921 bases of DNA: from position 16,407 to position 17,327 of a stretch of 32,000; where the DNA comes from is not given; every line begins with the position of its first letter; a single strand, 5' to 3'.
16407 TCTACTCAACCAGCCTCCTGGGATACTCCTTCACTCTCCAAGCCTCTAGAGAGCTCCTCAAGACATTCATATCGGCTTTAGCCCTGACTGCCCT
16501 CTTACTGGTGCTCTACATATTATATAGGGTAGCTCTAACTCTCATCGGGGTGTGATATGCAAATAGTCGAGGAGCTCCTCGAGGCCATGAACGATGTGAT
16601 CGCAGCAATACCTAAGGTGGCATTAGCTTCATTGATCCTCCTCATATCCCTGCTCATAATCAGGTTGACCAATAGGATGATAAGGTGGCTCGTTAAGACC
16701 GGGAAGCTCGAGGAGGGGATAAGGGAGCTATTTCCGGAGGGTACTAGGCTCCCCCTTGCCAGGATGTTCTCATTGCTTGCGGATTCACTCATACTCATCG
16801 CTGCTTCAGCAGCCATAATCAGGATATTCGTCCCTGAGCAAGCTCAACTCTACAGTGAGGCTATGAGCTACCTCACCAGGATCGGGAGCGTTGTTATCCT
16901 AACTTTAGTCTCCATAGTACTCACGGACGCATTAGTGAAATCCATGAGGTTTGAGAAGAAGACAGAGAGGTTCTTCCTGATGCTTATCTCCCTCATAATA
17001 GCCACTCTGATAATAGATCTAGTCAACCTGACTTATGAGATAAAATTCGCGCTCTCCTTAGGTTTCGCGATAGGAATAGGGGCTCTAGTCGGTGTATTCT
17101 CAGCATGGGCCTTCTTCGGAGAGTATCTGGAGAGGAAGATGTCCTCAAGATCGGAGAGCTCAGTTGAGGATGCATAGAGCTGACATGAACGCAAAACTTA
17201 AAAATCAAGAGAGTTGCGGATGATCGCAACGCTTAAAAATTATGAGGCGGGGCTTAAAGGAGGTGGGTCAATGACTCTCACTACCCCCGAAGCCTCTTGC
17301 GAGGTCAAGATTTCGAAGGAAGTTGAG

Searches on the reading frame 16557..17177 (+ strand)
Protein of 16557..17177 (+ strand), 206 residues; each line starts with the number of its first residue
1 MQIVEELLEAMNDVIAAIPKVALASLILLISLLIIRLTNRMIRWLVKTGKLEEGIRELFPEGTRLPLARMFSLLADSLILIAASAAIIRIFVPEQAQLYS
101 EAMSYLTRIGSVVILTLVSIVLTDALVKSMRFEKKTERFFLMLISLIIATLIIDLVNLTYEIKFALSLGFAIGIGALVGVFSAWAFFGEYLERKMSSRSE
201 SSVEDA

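Call 5: search_protein_families(library=pfam, proteins=[window:16557-17177:+], max_evalue=0.001)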
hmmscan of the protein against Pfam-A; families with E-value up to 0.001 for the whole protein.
window:16557-17177:+ (206 aa): 1 family
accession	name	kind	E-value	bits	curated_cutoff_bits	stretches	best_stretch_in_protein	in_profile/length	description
PF05552.17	MS_channel_1st_1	-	0.00014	22.1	22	1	10-50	6-46/50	Mechanosensitive ion channel, conserved TM helix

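Call 40: search_protein_families(library=ncbifam, proteins=[window:16557-17177:+], max_evalue=0.00001)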
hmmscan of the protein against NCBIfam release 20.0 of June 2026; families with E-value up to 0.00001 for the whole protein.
window:16557-17177:+ (206 aa): 0 families
